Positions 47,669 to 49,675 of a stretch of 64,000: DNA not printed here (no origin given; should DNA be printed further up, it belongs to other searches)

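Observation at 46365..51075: Two cytoplasmic alkaline-phosphatase-superfamily enzymes and a KpsS-like protein as candidate phosphonate / nonulosonate transferases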

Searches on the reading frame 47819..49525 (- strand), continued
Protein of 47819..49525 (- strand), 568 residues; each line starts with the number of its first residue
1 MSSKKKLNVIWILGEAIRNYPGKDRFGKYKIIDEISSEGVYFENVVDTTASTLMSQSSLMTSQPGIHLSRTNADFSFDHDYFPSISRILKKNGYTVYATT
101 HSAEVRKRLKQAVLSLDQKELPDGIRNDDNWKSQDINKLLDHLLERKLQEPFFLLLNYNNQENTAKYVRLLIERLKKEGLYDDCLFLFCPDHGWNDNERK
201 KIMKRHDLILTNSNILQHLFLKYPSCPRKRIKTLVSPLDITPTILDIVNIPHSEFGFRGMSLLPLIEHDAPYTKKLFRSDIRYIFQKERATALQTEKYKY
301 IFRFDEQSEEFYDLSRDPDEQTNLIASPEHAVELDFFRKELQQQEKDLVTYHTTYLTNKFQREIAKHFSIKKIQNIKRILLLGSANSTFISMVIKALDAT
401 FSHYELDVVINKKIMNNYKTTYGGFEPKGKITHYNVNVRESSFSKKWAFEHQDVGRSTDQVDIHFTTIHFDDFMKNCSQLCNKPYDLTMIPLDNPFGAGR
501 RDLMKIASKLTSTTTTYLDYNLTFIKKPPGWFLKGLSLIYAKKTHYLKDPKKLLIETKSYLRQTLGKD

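Call 30: search_solved_structures(query=window:47819-49525:-, max_evalue=0.01, show_alignments=3)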
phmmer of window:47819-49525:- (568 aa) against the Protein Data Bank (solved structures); distinct sequences matched with E-value up to 0.01: 32.
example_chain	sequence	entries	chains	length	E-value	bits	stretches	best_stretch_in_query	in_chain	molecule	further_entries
7p24_AAA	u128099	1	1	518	1.8e-13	53.3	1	171-350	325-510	Mucin-desulfating sulfatase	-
6hr5_A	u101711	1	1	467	6.2e-13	51.5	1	169-339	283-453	Alpha-L-rhamnosidase/sulfatase (GH78)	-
6pt6_B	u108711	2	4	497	6.7e-10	41.5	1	170-334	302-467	exo-2S-iota carrageenan S1 sulfatase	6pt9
6ptk_A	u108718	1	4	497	8.5e-10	41.1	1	170-334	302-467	exo-2S-iota carrageenan S1 sulfatase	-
6pt4_B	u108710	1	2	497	1.1e-09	40.8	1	170-334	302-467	exo-2S-iota carrageenan S1 sulfatase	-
6g5z_A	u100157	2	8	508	3.7e-09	39.1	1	168-333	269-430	Choline-sulfatase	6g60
6fny_A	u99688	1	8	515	3.8e-09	39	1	168-333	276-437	Choline-sulfatase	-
7pth_A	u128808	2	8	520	3.8e-09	39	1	168-333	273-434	Choline sulfatase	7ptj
7ebp_A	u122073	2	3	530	2.2e-08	36.5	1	170-345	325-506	Sulfatase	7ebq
9s8y_A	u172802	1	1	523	5.9e-08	35.1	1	170-345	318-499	Sulfatase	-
7sno_A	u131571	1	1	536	1.4e-07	33.8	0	169-303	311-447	Arylsulfatase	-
7snj_A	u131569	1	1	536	1.4e-07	33.8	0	169-303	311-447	Arylsulfatase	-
3b5q_A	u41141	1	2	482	7.6e-07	31.4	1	227-334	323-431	Putative sulfatase yidJ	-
5g2t_A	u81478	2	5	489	8e-07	31.3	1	227-334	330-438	2-O GLYCOSAMINOGLYCAN SULFATASE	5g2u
7oz8_AAA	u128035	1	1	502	9.1e-07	31.1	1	169-340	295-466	Choline-sulfatase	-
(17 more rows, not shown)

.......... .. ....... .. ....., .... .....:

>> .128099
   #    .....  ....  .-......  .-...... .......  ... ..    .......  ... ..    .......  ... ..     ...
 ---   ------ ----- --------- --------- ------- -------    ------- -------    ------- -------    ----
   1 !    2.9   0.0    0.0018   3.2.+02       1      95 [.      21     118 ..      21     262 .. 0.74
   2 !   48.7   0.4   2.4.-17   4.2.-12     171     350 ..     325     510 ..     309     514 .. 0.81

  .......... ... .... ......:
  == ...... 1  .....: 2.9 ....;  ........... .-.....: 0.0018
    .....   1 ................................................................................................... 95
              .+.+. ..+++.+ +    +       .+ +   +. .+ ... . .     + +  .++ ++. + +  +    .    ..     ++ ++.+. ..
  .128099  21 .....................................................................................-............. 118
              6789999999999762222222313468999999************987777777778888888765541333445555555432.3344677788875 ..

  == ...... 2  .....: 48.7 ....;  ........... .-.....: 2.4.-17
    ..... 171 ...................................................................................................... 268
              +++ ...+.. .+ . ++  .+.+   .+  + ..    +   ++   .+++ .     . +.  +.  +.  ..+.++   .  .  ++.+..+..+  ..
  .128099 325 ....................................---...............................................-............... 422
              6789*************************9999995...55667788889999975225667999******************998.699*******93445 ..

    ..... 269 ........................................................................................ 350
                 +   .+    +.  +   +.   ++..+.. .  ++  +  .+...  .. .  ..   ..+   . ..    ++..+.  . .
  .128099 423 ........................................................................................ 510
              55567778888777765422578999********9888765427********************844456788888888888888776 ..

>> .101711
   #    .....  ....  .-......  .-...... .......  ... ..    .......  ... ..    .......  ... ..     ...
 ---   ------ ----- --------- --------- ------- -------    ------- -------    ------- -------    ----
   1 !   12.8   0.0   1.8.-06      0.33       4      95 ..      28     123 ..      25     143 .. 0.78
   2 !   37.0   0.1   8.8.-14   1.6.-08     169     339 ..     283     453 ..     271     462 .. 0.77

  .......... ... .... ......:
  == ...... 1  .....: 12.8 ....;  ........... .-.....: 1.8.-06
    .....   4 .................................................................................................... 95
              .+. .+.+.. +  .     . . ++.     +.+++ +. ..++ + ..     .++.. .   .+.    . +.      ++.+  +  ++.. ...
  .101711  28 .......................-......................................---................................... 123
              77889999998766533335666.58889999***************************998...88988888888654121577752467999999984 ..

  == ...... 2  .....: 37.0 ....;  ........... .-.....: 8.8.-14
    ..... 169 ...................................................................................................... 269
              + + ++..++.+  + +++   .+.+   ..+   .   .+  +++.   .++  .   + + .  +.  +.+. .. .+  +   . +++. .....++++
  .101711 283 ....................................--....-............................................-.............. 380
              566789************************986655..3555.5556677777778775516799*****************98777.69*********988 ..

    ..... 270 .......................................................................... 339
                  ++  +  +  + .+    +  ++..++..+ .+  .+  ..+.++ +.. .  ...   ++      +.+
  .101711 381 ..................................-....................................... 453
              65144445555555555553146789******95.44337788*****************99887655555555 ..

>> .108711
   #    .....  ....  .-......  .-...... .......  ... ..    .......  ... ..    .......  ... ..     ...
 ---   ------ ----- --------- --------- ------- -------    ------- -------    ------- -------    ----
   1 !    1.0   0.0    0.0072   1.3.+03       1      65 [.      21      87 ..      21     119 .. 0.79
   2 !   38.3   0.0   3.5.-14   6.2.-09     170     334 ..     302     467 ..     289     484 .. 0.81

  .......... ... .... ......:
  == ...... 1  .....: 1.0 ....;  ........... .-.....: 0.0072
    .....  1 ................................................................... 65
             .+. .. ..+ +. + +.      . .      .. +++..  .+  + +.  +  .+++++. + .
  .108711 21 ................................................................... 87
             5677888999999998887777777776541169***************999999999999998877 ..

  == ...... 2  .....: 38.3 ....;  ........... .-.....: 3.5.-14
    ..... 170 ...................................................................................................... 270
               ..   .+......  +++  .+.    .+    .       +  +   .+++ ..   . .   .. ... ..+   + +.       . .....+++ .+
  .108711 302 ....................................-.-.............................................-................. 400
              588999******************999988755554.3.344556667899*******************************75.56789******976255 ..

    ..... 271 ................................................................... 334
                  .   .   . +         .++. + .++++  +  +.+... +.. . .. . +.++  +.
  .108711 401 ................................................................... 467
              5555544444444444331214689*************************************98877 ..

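Call 36: find_related_loci(query=A2, collection=genome_contigs, flank=10000)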
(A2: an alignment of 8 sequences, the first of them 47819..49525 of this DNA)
Query A2 (568 aa) in genome_contigs; peptide patterns used: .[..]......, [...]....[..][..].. (x = any residue, [..] = any of these).
132 stretches matched a pattern; 9 encode a relative of the query (tblastn E <= 1e-3); 8 distinct loci.
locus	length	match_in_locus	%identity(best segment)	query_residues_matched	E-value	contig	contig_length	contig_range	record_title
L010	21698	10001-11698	39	5-561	5e-127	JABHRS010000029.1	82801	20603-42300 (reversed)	MAG: archaeon isolate SI039_bin19 k141_1895558, whole genome shotgun sequence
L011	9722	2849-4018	24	2-333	3e-16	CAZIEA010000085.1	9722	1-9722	MAG TPA_asm: uncultured bacterium isolate SRP090828_co4_59 genome assembly, contig: NODE_2627_length_9722_cov_7.097859,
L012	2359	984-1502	26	171-341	2e-10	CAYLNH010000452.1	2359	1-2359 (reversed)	MAG TPA_asm: uncultured Lentisphaerales bacterium isolate SRP141376_co4_287 genome assembly, contig: NODE_77709_length_2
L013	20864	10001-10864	26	2-250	4e-10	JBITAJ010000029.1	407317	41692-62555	MAG: Sedimentisphaeraceae bacterium JB056 k141_82368, whole genome shotgun sequence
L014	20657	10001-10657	23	145-327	2e-6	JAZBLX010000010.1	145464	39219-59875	MAG: Bacteroidota bacterium isolate AB033-bin15 NODE_10_length_145464_cov_15.219050, whole genome shotgun sequence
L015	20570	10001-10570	25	166-355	5e-6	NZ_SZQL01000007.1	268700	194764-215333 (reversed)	Ilyomonas limi strain 17mud1-8 contig7, whole genome shotgun sequence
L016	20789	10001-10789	20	96-324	3e-5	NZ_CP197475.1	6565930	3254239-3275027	Pedobacter sp. AW31-3R chromosome, complete genome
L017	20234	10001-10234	33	6-77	9e-5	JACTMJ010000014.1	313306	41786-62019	MAG: Acidobacteria bacterium isolate BJ2 scaffold_13, whole genome shotgun sequence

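Call 37: find_related_loci(query=A2, collection=metagenome_contigs, flank=10000)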
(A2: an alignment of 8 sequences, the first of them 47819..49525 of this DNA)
Query A2 (568 aa) in metagenome_contigs; peptide patterns used: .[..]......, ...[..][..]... (x = any residue, [..] = any of these).
600 stretches matched a pattern (row limit reached: there are more); 6 encode a relative of the query (tblastn E <= 1e-3); 6 distinct loci.
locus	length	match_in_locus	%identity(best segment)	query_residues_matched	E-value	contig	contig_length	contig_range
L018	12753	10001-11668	44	5-560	3e-154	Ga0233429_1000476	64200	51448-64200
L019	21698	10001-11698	39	5-561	2e-127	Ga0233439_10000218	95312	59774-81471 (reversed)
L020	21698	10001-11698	39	5-561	2e-127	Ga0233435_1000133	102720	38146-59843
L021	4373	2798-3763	23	2-304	1e-9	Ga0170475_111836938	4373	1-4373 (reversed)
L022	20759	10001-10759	23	116-327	1e-6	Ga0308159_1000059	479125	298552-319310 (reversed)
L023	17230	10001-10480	22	168-324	6e-6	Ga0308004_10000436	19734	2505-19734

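Call 42: predict_structure(alignment_id=A1)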
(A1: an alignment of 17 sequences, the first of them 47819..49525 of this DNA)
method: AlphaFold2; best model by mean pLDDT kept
length: 568 residues; sequences in the alignment: 17
mean_pLDDT: 86.1   pTM: 0.87
mean pLDDT of the five models: 86.1, 84.1, 83.7, 82.8, 82.1
residues with pLDDT >= 90: 328; 70-90: 159; 50-70: 66; < 50: 15
segments of 3 or more residues with pLDDT < 50: 448-458
pLDDT, mean of each block of 10 residues (from residue 1): 76 88 83 94 91 91 93 83 96 95 86 91 89 94 94 94 91 95 95 77 73 90 95 96 97 93 93 93 89 96 94 93 94 97 94 93 91 93 85 91 92 72 70 89 60 41 79 94 94 68 89 90 71 62 68 71 57
secondary structure, 60 per line:
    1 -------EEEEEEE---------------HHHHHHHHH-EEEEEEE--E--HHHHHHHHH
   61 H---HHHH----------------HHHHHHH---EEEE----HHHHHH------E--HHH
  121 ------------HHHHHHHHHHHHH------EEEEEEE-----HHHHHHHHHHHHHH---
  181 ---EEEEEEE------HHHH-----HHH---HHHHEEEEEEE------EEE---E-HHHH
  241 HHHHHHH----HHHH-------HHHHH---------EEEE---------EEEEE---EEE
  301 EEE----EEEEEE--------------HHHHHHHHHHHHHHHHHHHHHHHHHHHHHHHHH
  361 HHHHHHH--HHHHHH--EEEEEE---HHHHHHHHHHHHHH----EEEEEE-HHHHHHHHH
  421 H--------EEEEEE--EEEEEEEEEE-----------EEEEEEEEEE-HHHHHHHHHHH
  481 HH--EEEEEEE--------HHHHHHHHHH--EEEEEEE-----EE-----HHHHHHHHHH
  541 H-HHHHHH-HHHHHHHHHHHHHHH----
elements in order: E8-14 H30-38 E40-46 H52-61 H65-68 H85-91 E95-98 H103-108 H133-145 E152-158 H164-177 E184-190 H197-200 H212-215 E216-222 E229-231 H237-247 H252-255 H263-267 E277-280 E290-294 E298-303 E308-313 H328-367 H370-375 E378-383 H387-400 E405-410 H412-421 E430-435 E438-447 E459-468 H470-482 E485-491 H500-509 E512-518 H531-541 H543-548 H550-564
